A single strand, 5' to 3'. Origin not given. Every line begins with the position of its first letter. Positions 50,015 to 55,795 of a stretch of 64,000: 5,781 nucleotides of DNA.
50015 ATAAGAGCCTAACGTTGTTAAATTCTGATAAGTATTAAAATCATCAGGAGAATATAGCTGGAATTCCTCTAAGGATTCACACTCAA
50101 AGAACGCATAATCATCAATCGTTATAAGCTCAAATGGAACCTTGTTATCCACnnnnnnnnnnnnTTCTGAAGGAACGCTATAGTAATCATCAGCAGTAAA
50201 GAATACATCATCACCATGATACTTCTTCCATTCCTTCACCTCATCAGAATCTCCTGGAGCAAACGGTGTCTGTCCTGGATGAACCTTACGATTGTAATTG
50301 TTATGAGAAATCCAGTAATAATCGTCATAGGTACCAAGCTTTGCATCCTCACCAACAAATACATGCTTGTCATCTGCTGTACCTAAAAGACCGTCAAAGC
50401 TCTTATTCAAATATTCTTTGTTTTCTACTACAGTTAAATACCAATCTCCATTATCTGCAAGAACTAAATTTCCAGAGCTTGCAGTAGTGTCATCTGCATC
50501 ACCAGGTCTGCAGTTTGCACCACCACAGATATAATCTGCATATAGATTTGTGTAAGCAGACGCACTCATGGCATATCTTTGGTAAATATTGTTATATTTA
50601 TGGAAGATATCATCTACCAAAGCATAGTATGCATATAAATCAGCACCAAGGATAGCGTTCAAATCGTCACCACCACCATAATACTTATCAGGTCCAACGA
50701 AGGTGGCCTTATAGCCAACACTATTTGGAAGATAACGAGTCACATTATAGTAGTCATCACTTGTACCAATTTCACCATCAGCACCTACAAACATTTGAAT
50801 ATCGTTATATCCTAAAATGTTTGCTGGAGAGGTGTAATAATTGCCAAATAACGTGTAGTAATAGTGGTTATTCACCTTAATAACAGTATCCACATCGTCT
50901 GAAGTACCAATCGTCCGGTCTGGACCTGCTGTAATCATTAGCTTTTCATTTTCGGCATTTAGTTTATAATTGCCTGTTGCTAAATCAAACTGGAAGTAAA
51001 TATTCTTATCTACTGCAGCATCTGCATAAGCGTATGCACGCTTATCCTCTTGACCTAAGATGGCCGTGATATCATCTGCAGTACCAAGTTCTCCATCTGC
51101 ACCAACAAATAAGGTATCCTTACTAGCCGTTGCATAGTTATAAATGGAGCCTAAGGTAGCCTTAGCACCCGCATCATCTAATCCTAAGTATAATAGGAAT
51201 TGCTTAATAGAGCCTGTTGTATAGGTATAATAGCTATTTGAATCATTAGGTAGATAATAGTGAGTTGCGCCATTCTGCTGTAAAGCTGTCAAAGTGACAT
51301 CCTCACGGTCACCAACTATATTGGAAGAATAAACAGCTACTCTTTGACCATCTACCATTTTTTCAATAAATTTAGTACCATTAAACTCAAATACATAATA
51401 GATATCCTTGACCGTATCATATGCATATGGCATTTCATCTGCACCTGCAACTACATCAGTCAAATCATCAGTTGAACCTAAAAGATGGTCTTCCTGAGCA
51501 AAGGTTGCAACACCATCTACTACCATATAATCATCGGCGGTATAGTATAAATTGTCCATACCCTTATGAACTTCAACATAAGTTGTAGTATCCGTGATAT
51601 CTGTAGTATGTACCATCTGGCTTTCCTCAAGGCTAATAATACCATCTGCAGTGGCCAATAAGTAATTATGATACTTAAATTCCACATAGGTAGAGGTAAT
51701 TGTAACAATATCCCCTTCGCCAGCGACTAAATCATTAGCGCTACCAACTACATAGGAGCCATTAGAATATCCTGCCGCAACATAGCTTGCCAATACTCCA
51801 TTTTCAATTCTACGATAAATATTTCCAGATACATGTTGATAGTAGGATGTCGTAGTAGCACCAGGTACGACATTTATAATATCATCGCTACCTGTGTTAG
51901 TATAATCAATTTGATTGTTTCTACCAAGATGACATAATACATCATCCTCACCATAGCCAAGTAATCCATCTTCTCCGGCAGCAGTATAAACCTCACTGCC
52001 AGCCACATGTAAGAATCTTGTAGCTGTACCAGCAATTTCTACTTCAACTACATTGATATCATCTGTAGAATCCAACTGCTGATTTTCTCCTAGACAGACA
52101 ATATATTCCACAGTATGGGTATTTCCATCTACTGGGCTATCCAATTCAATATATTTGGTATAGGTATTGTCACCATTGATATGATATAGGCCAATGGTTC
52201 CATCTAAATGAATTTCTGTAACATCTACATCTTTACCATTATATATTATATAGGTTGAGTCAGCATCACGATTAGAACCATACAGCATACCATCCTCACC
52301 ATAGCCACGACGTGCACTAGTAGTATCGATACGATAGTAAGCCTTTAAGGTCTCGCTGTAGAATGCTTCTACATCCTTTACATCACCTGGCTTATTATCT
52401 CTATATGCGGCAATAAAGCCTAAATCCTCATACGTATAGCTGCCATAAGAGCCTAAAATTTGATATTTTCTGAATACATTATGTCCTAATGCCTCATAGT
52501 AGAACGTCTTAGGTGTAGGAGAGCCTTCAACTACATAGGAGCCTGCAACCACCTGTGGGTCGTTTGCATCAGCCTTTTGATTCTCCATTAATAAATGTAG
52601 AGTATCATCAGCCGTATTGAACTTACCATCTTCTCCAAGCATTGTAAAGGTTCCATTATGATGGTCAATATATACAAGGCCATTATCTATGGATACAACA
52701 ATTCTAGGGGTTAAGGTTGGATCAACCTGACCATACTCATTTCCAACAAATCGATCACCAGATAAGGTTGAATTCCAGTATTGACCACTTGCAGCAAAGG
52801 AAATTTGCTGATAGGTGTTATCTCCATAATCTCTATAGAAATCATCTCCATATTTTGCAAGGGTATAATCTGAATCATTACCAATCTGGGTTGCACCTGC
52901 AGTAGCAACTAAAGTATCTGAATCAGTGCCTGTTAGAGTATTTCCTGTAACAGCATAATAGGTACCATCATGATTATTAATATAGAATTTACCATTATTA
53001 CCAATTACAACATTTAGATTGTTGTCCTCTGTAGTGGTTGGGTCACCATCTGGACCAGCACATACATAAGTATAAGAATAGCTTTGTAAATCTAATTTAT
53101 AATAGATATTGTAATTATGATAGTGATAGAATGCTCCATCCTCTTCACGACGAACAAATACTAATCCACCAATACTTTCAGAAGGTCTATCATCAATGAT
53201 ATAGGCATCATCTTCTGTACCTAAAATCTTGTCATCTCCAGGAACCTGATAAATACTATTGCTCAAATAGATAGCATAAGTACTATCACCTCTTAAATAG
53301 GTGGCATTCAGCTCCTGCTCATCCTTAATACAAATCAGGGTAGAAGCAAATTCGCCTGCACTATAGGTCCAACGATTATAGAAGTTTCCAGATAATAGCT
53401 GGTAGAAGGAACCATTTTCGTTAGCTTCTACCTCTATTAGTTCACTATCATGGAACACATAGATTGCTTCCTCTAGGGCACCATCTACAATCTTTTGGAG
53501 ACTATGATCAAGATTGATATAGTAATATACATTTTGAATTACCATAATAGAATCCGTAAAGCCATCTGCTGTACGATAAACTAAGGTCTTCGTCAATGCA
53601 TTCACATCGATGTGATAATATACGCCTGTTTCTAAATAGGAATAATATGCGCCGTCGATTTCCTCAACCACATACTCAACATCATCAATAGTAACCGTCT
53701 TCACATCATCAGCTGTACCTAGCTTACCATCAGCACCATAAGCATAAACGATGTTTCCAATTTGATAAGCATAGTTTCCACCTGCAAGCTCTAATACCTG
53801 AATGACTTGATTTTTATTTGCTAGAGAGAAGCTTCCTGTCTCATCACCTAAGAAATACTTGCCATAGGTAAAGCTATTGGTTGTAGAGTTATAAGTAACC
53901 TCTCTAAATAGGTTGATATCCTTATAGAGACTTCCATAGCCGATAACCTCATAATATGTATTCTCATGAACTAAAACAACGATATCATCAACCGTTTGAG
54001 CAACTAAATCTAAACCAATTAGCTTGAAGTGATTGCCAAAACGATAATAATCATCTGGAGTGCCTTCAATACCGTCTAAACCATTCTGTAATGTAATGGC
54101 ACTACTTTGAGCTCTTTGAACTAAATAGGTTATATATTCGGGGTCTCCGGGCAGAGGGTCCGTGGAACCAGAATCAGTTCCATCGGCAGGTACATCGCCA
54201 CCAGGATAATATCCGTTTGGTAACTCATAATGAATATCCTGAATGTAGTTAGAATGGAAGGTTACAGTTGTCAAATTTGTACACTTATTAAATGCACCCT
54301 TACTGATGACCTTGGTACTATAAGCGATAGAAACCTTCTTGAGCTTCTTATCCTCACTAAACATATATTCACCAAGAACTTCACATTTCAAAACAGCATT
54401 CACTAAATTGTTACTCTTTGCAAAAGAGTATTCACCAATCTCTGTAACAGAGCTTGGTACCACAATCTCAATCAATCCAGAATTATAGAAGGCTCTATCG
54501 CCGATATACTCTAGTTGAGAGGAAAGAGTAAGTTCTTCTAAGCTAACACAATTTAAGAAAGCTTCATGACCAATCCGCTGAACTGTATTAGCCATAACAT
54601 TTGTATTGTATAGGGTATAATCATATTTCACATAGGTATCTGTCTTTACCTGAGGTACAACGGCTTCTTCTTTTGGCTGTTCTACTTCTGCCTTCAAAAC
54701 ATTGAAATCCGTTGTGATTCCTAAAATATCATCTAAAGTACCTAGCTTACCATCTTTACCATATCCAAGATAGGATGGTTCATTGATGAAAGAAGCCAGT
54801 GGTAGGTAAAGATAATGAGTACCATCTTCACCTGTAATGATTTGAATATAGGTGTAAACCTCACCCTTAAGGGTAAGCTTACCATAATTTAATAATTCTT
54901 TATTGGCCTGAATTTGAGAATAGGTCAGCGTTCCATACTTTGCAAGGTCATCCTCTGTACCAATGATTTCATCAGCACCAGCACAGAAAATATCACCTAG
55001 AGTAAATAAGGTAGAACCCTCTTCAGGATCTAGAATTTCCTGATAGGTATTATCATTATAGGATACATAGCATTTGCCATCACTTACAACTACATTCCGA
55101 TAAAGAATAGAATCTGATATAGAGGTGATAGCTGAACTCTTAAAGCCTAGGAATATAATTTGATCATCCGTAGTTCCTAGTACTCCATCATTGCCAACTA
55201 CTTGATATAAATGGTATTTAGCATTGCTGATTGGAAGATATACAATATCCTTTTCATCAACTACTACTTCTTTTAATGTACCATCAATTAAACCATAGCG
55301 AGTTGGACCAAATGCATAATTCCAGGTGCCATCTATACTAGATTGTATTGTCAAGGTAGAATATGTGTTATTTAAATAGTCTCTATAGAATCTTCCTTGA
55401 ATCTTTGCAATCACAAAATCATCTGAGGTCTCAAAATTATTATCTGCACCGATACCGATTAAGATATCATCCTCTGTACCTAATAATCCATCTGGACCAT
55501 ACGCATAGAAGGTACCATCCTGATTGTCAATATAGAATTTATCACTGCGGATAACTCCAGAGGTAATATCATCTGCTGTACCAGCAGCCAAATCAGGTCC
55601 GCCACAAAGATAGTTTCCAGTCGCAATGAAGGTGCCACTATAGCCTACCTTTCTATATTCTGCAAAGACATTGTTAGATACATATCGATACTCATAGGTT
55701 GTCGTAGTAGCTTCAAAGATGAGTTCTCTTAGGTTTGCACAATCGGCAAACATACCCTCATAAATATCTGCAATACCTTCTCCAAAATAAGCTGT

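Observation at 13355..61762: Single uninterrupted 48.4-kb ORF encoding a protein of about 16,100 aa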

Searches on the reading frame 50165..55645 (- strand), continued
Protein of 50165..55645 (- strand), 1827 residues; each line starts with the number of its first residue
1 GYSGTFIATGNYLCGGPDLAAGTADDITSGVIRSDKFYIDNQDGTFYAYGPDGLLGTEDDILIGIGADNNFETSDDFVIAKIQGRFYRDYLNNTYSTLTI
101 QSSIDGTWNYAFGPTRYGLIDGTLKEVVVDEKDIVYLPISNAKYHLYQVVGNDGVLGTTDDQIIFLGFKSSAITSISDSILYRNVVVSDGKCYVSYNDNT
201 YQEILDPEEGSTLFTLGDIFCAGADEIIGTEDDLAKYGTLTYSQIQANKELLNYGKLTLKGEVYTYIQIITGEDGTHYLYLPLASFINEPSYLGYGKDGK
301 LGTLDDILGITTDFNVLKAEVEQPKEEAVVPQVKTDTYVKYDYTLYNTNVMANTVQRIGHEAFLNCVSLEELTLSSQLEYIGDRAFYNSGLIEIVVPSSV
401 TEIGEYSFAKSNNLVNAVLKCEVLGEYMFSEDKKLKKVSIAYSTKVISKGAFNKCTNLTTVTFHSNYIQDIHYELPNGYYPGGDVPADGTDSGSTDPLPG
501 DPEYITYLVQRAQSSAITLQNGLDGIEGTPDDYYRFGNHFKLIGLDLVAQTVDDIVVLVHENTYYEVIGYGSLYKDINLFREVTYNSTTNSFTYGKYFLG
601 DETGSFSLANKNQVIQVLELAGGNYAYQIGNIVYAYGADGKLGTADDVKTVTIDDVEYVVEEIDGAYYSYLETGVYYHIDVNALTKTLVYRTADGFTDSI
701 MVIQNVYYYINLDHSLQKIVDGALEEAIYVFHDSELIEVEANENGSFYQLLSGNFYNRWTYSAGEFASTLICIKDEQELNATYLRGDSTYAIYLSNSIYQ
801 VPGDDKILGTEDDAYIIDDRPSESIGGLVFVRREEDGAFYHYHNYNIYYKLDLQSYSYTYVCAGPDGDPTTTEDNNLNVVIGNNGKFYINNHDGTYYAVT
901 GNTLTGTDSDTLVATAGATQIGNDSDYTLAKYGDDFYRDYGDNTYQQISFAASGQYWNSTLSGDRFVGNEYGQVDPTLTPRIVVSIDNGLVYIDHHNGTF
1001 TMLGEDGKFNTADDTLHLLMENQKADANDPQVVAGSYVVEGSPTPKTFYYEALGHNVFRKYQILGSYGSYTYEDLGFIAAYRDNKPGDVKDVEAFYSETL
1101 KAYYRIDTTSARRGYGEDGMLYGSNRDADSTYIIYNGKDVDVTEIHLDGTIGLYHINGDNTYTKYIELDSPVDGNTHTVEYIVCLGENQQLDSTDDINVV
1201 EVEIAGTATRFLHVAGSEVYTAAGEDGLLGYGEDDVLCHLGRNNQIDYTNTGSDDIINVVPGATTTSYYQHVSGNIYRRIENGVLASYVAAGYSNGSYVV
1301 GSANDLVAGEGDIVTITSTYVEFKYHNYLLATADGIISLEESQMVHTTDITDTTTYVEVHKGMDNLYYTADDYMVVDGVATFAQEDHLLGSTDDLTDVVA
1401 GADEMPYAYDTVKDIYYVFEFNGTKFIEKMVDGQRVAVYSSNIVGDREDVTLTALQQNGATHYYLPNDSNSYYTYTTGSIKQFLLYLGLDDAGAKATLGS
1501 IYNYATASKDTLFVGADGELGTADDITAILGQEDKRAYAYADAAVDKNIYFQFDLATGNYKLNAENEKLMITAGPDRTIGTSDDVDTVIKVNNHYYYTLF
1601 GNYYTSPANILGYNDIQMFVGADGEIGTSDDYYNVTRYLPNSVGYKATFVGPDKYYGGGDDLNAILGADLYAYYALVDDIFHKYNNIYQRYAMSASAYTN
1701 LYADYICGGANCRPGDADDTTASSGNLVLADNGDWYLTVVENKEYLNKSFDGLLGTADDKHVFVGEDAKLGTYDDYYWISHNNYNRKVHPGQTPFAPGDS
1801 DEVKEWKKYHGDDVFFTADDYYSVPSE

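Call 64: search_protein_families(library=ncbifam, proteins=[window:50165-55645:-], max_evalue=0.1)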
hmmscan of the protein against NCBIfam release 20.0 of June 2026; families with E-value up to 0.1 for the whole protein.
window:50165-55645:- (1827 aa): 2 families
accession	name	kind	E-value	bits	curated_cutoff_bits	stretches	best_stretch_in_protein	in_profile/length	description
NF047961.1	adhesin_HupY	equivalog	6.5e-07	27.8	1250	1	353-453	195-297/978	leucine-rich repeat adhesin HupY/LrrG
TIGR03908.1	QH_alpha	equivalog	0.02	13.4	274.35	0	625-665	399-438/510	quinohemoprotein amine dehydrogenase subunit alpha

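Call 79: find_encoding_contigs(protein=P0019, flank=10000, max_places=3)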
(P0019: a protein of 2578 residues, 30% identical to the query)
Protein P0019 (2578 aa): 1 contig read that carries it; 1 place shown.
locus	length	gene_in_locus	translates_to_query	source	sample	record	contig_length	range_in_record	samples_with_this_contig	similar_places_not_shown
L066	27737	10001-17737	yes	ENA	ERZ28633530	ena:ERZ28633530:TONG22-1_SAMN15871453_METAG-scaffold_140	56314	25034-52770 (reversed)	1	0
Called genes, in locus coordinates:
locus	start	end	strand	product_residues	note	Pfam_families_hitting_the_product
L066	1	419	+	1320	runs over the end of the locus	?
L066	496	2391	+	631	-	PF09335:VTT_dom, PF01553:Acyltransferase (weak)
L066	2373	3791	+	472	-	PF03606:DcuC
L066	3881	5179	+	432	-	PF13375:RnfC_N, PF01512:Complex1_51K, PF00037:Fer4 (faint), PF12838:Fer4_7 (weak), PF13183:Fer4_8 (weak), PF13187:Fer4_9 (weak), PF13237:Fer4_10 (weak), PF13534:Fer4_17 (weak), +1 more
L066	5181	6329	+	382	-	PF03116:NQR2_RnfD_RnfE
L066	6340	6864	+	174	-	PF04205:FMN_bind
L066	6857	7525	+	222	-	PF02508:Rnf-Nqr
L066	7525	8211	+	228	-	PF02508:Rnf-Nqr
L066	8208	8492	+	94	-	PF04060:FeS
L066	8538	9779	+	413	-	PF01841:Transglut_core (faint)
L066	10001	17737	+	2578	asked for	PF13306:LRR_5, PF12799:LRR_4 (faint), PF13306:LRR_5, PF13855:LRR_8 (weak), PF13306:LRR_5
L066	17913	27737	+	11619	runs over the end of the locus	?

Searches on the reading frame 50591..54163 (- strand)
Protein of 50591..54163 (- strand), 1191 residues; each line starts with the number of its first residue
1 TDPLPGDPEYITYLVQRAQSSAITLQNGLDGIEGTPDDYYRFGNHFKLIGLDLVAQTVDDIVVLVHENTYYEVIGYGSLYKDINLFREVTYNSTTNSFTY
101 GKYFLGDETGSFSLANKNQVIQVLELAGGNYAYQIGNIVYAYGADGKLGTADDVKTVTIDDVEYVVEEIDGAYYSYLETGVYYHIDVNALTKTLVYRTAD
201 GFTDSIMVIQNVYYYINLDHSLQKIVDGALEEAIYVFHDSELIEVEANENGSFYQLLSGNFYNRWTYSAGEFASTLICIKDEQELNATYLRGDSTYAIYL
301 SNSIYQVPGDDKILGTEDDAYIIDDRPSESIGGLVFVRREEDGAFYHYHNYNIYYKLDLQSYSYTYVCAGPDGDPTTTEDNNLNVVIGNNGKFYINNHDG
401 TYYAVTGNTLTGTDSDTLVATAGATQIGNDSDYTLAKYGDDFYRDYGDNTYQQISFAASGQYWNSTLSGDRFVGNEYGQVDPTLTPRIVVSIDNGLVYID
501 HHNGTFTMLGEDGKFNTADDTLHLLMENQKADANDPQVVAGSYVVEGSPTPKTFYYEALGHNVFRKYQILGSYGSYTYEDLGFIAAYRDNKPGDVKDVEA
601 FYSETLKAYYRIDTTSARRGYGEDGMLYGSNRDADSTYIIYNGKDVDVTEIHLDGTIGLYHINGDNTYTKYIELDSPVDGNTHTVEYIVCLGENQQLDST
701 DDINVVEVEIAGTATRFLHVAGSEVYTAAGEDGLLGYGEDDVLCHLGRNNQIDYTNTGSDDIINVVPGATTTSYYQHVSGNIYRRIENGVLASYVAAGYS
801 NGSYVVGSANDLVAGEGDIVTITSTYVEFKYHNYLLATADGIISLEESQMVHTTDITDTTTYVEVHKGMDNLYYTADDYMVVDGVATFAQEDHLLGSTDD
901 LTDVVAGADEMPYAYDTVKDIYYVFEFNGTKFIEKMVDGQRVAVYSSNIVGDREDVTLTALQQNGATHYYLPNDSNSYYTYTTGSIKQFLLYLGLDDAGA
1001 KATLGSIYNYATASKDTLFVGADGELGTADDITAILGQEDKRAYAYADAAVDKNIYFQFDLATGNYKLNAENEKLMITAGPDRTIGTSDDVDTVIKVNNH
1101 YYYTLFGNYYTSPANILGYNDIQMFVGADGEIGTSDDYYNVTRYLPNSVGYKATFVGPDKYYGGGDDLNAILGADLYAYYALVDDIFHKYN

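Call 48: search_protein_representatives(protein=window:50591-54163:-)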
Query: 1191 residues. Proteins with E-value up to 0.001 (for the whole library): 10; up to 1e-10: 7; up to 1e-30: 6. The best 10 are listed.
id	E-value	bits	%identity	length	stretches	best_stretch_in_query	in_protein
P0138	0.0e+00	1089.7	67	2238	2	459-1191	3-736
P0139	1.1e-153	530.5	42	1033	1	245-1190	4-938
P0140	1.0e-100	355.0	35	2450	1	25-1190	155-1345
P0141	3.5e-79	283.8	60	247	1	937-1170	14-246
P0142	4.8e-58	213.7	32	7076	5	20-1184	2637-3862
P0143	2.3e-47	178.4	58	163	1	81-234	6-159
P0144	7.0e-15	70.8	74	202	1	1-53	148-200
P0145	2.9e-09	52.2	41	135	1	407-508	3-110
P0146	3.9e-09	51.7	30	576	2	32-357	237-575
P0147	4.9e-09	51.4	34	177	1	35-190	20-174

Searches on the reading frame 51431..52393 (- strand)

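Call 30: search_protein_families(library=pfam, proteins=[window:51431-52393:-], max_evalue=5)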
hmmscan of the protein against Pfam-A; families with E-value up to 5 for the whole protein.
window:51431-52393:- (321 aa): 1 family
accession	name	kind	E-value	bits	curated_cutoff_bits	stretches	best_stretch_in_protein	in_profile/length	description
PF19887.4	DUF6360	-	0.25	12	23.8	1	76-125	9-56/91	Family of unknown function (DUF6360)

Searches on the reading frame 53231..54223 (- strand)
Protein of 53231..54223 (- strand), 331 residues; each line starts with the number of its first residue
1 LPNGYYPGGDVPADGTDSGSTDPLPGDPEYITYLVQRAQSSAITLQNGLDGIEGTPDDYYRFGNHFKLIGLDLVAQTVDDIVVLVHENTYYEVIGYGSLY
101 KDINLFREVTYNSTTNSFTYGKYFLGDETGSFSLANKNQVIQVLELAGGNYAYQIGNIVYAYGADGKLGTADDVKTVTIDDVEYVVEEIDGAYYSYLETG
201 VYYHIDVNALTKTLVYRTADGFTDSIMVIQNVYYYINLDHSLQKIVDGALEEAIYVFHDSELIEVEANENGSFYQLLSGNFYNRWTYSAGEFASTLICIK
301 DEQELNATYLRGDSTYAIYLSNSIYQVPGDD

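Call 30: search_protein_families(library=pfam, proteins=[window:53231-54223:-], max_evalue=5)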
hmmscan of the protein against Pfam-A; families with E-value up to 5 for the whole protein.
window:53231-54223:- (331 aa): 1 family
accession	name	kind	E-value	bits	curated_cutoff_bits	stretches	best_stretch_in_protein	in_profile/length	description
PF09100.16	Qn_am_d_aIV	-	8.5e-05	22.8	25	2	157-191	28-61/133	Quinohemoprotein amine dehydrogenase, alpha subunit domain IV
